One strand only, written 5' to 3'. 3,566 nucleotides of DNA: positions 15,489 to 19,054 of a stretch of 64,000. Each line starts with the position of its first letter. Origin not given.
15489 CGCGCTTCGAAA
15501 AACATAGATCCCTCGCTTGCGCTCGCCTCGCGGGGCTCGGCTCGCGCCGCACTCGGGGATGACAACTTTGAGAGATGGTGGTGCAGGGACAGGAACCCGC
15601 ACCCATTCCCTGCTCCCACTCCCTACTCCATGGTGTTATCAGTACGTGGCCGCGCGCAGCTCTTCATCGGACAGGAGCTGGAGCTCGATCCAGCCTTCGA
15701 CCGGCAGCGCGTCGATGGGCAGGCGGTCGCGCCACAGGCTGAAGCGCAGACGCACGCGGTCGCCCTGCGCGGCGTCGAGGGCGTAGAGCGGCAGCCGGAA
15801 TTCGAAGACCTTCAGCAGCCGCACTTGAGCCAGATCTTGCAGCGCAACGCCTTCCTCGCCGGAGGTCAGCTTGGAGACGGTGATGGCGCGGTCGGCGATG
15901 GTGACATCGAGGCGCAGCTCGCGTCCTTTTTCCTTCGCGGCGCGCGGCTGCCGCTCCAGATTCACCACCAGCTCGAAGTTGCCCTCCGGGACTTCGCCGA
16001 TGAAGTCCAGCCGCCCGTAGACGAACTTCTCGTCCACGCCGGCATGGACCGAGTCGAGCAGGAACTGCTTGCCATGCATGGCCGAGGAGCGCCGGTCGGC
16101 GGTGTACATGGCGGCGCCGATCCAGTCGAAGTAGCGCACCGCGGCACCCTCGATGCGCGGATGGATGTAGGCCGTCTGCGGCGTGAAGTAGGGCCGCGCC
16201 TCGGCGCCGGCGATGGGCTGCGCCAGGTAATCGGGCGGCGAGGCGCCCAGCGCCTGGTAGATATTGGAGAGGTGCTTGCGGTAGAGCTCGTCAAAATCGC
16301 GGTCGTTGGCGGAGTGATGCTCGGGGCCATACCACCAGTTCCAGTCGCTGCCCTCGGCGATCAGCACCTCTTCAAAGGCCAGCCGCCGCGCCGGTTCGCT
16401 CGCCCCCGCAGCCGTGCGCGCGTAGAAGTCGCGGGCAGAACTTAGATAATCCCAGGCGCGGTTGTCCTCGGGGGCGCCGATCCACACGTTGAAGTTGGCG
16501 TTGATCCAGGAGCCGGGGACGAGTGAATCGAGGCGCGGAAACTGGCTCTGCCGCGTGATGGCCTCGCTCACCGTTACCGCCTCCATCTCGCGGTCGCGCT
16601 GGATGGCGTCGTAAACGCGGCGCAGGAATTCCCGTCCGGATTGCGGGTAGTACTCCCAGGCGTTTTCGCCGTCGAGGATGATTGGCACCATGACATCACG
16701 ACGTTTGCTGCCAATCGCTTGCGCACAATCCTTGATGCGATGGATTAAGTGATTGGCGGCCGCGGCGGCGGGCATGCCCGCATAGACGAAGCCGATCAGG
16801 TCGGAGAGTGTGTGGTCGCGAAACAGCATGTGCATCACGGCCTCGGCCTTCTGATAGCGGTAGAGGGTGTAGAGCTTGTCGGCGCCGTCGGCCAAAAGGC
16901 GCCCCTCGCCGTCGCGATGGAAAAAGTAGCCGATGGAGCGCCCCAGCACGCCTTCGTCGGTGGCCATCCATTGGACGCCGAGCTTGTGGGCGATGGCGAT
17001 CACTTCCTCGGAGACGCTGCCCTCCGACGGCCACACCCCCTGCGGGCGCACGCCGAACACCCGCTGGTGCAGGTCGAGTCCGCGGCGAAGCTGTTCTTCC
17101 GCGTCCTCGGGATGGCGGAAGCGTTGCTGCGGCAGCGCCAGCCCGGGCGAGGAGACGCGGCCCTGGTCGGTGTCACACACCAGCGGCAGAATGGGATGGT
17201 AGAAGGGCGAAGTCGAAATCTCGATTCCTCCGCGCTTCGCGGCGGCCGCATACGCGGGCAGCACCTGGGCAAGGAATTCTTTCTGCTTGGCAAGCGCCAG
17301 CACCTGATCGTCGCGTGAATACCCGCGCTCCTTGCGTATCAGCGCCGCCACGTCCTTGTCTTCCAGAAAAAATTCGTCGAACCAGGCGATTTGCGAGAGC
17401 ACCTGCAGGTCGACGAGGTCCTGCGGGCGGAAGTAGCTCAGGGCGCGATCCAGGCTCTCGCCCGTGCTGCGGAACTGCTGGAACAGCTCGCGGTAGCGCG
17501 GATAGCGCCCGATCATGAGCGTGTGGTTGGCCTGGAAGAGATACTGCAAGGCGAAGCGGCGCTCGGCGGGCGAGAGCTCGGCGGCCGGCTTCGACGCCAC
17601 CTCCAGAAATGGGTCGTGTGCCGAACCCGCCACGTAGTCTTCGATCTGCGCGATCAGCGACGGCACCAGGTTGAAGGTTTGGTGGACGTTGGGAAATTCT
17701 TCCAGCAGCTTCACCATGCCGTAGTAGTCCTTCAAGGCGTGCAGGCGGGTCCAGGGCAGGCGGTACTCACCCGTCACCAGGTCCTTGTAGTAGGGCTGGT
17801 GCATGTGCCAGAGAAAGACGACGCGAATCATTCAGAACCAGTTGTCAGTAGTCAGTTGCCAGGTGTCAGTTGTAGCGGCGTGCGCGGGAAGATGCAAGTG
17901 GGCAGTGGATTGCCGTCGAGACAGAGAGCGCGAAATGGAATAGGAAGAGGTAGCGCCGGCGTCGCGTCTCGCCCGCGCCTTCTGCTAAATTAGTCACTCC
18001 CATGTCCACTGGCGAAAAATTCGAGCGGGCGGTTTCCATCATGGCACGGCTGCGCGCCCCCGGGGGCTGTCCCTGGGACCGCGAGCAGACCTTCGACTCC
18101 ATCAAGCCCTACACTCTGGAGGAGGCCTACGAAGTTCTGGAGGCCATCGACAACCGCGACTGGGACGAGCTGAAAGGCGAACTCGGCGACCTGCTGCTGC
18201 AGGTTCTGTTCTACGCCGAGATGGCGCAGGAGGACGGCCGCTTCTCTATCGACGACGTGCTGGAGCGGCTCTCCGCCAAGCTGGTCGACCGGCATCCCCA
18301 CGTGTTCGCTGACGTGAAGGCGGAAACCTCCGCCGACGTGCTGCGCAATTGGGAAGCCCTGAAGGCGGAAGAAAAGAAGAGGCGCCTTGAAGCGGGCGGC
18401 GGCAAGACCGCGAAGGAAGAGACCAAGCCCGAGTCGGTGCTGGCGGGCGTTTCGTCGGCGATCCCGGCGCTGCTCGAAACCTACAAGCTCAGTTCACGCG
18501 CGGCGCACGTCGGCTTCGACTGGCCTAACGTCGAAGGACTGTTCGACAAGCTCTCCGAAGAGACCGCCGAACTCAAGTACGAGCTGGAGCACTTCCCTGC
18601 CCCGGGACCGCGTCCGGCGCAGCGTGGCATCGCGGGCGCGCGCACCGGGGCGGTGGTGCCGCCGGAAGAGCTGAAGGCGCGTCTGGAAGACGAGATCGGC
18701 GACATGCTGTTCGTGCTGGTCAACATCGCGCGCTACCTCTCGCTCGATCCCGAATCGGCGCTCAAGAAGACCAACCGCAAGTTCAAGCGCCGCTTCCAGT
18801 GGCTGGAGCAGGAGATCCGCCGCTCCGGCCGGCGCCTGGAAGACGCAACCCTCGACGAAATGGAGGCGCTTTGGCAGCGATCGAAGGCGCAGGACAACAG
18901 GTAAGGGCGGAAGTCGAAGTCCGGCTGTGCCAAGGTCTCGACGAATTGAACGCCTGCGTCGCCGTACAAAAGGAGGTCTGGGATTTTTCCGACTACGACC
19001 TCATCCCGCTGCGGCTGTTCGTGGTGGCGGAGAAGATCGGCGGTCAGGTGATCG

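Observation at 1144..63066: Locus-specific 7-8 nt tandem arrays anchored at gene boundaries across the whole window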

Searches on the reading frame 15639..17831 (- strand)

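Call 43: search_protein_families(library=pfam, proteins=[window:15639-17831:-], max_evalue=0.00001)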
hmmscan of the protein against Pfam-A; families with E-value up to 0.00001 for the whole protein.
window:15639-17831:- (730 aa): 1 family
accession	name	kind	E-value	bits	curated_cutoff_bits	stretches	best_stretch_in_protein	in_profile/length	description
PF03065.20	Glyco_hydro_57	-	3e-57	194.6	21.2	1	5-427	1-281/291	Glycosyl hydrolase family 57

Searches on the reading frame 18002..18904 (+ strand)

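Call 44: search_protein_families(library=pfam, proteins=[window:18002-18904:+], max_evalue=0.00001)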
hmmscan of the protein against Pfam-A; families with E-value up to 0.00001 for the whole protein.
window:18002-18904:+ (300 aa): 2 families
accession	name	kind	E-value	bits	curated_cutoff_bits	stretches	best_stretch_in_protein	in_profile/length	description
PF03819.22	MazG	-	4.3e-37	126.7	22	2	29-102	1-74/74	MazG nucleotide pyrophosphohydrolase domain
PF01503.22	PRA-PH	-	3e-06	28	21.3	0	34-69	30-65/86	Phosphoribosyl-ATP pyrophosphohydrolase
